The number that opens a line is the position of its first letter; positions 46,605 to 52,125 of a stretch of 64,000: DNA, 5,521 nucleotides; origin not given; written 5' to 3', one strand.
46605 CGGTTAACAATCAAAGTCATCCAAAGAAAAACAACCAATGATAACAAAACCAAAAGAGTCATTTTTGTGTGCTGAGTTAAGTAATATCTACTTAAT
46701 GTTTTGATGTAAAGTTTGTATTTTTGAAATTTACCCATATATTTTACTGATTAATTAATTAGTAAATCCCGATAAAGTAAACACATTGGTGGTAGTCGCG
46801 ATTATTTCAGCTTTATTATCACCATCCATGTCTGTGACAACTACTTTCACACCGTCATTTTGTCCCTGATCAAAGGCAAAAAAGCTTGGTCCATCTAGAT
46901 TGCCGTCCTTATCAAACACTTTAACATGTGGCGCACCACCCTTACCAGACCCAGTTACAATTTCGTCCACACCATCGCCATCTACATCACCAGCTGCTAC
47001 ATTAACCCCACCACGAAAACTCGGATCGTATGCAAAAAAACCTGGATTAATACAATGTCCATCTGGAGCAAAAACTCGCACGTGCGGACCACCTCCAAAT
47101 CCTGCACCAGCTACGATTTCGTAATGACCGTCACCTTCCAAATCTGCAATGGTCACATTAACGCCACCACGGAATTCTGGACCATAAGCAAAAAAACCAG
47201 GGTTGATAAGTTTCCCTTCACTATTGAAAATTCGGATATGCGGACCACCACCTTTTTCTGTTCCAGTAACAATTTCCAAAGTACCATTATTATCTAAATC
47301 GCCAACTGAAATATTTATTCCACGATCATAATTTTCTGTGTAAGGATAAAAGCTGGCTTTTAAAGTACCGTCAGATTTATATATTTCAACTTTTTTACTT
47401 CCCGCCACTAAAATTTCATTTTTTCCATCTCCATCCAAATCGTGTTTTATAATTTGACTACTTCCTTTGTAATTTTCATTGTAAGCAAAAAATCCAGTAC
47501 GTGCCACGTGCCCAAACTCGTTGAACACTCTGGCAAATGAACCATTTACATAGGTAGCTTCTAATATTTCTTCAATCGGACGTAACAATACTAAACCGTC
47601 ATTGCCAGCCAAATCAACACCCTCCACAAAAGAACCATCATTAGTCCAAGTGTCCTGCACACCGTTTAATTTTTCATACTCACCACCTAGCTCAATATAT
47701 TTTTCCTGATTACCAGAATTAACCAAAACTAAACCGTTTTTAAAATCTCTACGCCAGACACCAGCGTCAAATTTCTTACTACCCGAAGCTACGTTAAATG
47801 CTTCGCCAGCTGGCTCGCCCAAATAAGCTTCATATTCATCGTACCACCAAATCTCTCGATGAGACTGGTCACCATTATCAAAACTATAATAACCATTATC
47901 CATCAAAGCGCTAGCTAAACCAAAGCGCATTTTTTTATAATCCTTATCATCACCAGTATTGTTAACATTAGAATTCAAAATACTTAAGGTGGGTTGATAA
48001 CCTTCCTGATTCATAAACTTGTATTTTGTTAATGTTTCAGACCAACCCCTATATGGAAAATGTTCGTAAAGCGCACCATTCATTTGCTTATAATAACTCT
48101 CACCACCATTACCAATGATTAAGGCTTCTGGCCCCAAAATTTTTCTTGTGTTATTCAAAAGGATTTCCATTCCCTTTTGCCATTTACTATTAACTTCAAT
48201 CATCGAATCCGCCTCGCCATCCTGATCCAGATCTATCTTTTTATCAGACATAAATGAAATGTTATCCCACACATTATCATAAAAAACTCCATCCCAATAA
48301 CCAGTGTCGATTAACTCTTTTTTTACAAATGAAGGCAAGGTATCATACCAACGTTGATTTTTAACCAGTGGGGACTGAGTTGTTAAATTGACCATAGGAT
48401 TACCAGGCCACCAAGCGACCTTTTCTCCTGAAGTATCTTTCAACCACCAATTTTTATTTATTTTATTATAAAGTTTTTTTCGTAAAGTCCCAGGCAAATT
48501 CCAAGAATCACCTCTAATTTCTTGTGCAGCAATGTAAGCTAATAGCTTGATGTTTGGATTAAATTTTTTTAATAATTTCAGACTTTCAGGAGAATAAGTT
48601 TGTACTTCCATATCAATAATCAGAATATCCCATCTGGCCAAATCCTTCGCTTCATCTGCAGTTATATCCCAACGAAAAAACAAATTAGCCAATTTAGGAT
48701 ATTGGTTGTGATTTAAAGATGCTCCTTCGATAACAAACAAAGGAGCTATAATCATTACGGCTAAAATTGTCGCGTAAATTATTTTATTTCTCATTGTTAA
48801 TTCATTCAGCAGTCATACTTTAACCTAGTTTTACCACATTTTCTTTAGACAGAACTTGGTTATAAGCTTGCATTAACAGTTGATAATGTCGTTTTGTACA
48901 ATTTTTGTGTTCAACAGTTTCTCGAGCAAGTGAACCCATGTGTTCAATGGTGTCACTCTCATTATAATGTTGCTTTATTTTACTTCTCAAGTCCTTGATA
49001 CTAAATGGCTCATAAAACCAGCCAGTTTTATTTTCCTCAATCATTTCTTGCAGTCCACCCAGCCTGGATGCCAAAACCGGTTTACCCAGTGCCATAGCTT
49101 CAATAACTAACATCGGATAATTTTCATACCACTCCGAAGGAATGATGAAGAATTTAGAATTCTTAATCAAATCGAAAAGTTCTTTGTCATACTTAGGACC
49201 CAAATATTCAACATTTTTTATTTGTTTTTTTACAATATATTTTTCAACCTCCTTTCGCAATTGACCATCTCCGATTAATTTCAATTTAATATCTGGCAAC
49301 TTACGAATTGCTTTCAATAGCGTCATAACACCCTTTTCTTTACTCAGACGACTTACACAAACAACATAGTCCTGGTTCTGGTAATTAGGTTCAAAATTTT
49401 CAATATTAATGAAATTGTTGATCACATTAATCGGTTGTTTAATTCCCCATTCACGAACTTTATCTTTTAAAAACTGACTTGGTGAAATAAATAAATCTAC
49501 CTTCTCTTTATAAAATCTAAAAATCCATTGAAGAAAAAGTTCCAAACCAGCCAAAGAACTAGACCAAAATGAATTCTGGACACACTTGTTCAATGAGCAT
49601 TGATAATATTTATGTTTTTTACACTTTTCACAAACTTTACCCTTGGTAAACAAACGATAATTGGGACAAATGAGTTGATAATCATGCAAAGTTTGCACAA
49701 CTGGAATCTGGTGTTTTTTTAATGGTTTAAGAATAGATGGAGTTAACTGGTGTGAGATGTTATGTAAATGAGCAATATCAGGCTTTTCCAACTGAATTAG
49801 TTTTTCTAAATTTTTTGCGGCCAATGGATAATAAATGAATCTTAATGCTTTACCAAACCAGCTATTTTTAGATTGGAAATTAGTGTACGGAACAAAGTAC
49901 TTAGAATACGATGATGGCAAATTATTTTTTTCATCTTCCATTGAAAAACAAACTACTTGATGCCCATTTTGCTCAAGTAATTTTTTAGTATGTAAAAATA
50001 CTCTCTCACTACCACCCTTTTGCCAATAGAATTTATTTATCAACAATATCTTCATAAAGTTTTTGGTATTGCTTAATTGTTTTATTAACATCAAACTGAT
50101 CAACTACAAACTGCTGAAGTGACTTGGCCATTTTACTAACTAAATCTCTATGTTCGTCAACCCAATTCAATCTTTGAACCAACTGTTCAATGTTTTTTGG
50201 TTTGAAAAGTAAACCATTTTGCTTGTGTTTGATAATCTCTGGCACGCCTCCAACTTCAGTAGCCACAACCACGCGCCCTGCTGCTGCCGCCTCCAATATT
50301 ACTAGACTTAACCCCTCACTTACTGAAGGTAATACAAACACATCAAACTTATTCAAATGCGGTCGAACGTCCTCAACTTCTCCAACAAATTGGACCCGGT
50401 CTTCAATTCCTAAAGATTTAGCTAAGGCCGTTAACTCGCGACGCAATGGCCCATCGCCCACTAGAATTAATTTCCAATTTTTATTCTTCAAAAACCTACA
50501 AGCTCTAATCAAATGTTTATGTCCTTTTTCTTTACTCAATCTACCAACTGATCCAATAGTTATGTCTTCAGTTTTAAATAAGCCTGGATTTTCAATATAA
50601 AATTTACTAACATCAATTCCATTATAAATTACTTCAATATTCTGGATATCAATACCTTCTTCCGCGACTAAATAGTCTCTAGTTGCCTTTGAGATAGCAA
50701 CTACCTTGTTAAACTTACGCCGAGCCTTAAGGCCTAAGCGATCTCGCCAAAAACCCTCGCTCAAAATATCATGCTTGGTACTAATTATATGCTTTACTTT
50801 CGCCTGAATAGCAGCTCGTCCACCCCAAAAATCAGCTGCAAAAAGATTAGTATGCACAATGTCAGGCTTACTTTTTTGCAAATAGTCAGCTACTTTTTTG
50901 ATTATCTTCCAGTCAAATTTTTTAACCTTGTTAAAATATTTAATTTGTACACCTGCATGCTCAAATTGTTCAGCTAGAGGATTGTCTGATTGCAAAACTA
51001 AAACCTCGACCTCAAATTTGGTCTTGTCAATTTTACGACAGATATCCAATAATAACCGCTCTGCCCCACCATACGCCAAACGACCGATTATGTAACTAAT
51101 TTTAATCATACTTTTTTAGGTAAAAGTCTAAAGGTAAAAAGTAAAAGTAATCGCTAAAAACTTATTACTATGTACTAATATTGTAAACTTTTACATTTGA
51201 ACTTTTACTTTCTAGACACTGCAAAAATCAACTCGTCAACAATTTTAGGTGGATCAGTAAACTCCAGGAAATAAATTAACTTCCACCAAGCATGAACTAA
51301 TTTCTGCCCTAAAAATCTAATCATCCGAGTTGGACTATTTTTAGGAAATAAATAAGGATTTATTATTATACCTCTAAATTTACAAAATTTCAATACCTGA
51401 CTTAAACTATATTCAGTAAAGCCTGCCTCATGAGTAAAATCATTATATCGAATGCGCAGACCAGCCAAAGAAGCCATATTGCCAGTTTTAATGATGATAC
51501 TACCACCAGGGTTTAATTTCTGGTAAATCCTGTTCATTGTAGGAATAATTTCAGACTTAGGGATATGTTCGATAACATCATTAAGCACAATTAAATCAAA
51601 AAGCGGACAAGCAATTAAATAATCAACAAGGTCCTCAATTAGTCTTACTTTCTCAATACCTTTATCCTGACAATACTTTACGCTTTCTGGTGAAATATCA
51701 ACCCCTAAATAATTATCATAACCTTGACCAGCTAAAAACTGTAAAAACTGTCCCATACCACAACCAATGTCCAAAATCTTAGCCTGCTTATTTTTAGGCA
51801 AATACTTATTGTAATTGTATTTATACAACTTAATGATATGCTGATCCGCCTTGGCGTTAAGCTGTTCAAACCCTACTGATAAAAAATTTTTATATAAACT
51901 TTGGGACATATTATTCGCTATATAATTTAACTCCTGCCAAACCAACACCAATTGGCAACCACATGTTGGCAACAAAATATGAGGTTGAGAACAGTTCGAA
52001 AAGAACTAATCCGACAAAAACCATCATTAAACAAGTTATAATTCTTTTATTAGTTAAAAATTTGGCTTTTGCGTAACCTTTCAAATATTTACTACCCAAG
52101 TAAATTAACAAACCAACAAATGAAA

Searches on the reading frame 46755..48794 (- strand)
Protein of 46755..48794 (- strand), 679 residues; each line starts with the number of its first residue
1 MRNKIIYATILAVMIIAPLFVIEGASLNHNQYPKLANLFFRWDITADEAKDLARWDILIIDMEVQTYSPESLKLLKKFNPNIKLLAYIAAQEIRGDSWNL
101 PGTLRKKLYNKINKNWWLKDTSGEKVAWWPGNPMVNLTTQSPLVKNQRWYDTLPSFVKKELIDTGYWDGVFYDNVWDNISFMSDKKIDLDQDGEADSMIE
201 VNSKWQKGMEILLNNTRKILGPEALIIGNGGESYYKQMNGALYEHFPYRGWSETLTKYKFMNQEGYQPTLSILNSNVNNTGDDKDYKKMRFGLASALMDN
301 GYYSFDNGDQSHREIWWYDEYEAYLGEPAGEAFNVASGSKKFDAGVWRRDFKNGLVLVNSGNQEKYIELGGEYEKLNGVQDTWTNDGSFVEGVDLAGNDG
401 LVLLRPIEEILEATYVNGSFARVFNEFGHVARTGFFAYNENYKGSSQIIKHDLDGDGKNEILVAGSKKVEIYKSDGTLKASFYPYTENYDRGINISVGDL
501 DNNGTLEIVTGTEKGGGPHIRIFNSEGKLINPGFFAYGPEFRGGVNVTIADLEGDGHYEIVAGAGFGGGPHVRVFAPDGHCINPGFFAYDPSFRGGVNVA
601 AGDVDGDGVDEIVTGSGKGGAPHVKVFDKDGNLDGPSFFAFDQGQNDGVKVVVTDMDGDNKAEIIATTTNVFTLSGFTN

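Call 12: search_protein_families(library=pfam, proteins=[window:46755-48794:-], max_evalue=0.001)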
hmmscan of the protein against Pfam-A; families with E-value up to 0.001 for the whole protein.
window:46755-48794:- (679 aa): 3 families
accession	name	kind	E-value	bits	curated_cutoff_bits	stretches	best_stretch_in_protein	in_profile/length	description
PF14885.12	GHL15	-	4.2e-37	129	27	1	76-354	1-270/271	Hypothetical glycosyl hydrolase family 15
PF13517.12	FG-GAP_3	-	2.6e-17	63.6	26.9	1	452-509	1-60/61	FG-GAP-like repeat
PF01839.29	FG-GAP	-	5.5e-12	45.7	22.1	0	596-618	2-24/37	FG-GAP repeat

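Call 14: search_protein_families(library=ncbifam, proteins=[window:46755-48794:-], max_evalue=0.001)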
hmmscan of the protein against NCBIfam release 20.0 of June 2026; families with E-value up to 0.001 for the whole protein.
window:46755-48794:- (679 aa): 0 families

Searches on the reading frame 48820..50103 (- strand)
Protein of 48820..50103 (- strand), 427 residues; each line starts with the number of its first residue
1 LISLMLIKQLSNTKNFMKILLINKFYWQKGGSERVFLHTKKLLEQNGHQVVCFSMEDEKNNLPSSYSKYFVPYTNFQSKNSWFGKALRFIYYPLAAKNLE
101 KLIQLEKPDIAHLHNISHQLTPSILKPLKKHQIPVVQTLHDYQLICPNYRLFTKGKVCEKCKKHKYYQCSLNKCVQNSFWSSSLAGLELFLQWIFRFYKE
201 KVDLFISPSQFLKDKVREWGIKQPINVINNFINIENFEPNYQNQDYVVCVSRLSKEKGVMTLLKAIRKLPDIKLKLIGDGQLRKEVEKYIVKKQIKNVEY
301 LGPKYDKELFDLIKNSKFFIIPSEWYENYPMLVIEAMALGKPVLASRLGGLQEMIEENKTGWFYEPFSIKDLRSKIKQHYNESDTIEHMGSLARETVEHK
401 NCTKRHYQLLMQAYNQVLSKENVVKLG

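Call 12: search_protein_families(library=pfam, proteins=[window:48820-50103:-], max_evalue=0.001)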
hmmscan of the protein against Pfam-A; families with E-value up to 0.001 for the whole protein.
window:48820-50103:- (427 aa): 7 families
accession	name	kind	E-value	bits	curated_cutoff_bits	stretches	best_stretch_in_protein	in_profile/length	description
PF00534.26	Glycos_transf_1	-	7.6e-34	117.2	26.4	1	236-395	7-171/172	Glycosyl transferases group 1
PF13692.12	Glyco_trans_1_4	-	3.1e-25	89.5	27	1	246-380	3-140/142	Glycosyl transferases group 1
PF13439.12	Glyco_transf_4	-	4.6e-21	76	28.5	1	30-235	2-169/170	Glycosyltransferase Family 4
PF13524.12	Glyco_trans_1_2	-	1.2e-08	35.5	25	1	262-406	5-139/144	Glycosyl transferase-like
PF13579.12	Glyco_trans_4_4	-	1.7e-07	32.1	29.7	1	30-229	1-156/158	Glycosyl transferase 4-like domain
PF13477.12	Glyco_trans_4_2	-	7.3e-05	23.4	23.4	1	38-140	15-107/139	Glycosyl transferase 4-like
PF20706.3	GT4-conflict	-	0.00012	21.6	26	1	306-362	272-327/385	Family 4 Glycosyltransferase in conflict systems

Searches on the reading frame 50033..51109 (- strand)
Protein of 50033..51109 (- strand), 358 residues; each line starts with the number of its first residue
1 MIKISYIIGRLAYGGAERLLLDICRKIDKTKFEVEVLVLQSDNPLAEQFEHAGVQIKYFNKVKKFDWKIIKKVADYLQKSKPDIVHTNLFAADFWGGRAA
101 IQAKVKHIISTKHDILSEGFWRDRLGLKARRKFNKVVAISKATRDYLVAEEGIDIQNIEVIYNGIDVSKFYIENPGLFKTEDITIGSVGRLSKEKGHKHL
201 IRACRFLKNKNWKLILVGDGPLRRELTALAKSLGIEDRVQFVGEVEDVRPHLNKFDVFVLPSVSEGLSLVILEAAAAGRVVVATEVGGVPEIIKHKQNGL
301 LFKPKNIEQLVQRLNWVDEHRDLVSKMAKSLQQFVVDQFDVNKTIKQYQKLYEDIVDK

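Call 12: search_protein_families(library=pfam, proteins=[window:50033-51109:-], max_evalue=0.001)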
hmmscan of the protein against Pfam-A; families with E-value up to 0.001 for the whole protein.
window:50033-51109:- (358 aa): 7 families
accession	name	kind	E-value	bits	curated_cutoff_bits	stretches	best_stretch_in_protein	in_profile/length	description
PF00534.26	Glycos_transf_1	-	4.9e-42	143.8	26.4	1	176-329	9-167/172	Glycosyl transferases group 1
PF13692.12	Glyco_trans_1_4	-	2.8e-41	141.6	27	1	184-315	3-137/142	Glycosyl transferases group 1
PF13439.12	Glyco_transf_4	-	7.2e-26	91.7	28.5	1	13-168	1-169/170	Glycosyltransferase Family 4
PF13579.12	Glyco_trans_4_4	-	1.6e-13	51.8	29.7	1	14-164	1-158/158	Glycosyl transferase 4-like domain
PF20706.3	GT4-conflict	-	7.5e-09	35.5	26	1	179-338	194-358/385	Family 4 Glycosyltransferase in conflict systems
PF13524.12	Glyco_trans_1_2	-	1.2e-05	25.8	25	1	247-348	39-142/144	Glycosyl transferase-like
PF13477.12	Glyco_trans_4_2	-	8.8e-05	23.1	23.4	0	19-116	12-112/139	Glycosyl transferase 4-like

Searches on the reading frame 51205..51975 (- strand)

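Call 12: search_protein_families(library=pfam, proteins=[window:51205-51975:-], max_evalue=0.001)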
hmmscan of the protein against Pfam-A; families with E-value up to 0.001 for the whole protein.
window:51205-51975:- (256 aa): 12 families
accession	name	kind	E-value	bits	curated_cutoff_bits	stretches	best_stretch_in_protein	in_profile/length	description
PF13489.12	Methyltransf_23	-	4.2e-17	62.8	27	1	49-174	7-128/164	Methyltransferase domain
PF13649.12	Methyltransf_25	-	8.1e-14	52.5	27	1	67-158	1-97/97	Methyltransferase domain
PF08242.18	Methyltransf_12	-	2.2e-13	51.2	30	1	68-159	1-97/98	Methyltransferase domain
PF13847.12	Methyltransf_31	-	7.7e-13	48.8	27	1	62-169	2-117/145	Methyltransferase domain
PF08241.18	Methyltransf_11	-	9e-13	49.1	21.2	1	68-162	1-95/95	Methyltransferase domain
PF07021.18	MetW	-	5.3e-07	29.9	21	1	65-151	15-102/193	Methionine biosynthesis protein MetW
PF02353.26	CMAS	-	2.5e-06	27.5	27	1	64-169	63-171/273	Mycolic acid cyclopropane synthetase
PF08003.17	Methyltransf_9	-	6.6e-06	25.8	23.8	1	56-164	108-219/315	Protein of unknown function (DUF1698)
PF02390.23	Methyltransf_4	-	9e-06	25.7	24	1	64-107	2-46/173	Putative methyltransferase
PF03291.22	mRNA_G-N7_MeTrfase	-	1.7e-05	24.5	26.6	1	48-105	49-103/315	mRNA (guanine-N(7))-methyltransferase domain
PF01728.25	FtsJ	-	0.0002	21.8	24.1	1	49-113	8-70/181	FtsJ-like methyltransferase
PF05891.18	Methyltransf_PK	-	0.00054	20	27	0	52-170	44-166/218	AdoMet dependent proline di-methyltransferase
